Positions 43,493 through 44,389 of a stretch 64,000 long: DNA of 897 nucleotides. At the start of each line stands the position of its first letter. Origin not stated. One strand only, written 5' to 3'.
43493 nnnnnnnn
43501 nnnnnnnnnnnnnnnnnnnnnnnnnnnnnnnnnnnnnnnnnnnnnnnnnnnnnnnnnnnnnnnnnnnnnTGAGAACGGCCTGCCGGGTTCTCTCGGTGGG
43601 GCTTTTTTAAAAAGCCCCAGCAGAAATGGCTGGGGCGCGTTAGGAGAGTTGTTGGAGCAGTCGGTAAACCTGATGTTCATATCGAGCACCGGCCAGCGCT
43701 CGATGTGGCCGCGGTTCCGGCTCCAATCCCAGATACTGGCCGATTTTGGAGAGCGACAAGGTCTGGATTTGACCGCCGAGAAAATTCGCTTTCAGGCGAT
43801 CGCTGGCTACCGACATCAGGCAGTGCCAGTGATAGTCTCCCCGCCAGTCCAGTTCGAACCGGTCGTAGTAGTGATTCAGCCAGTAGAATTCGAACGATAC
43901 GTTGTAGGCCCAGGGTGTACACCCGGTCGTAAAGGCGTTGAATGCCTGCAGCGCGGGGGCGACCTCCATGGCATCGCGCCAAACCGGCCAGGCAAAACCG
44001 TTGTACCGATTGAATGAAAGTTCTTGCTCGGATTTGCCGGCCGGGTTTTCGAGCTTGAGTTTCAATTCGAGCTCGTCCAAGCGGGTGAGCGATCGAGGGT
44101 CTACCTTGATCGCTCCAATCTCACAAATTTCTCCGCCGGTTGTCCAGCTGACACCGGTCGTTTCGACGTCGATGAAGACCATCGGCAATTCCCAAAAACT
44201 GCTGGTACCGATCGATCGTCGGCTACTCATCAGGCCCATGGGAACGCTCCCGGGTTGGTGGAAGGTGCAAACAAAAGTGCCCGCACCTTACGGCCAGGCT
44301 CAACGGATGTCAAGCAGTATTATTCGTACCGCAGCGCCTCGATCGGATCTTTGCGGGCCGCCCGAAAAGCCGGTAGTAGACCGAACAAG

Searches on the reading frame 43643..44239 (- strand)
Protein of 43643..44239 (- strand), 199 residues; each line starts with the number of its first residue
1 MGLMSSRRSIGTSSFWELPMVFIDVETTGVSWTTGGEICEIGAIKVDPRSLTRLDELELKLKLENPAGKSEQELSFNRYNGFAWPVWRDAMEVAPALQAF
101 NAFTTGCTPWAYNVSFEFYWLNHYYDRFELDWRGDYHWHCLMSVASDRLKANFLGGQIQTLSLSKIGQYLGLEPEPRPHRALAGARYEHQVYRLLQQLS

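Call 5: search_protein_families(library=pfam, proteins=[window:43643-44239:-], max_evalue=0.01)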
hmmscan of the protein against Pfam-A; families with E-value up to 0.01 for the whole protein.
window:43643-44239:- (199 aa): 2 families
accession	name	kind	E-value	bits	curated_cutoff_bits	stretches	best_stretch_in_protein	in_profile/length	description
PF00929.31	RNase_T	-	8.4e-10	39.9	24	1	21-187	1-159/164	Exonuclease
PF16473.11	Rv2179c-like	-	2.6e-06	27.7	27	0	21-49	3-29/177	3'-5' exoribonuclease Rv2179c-like domain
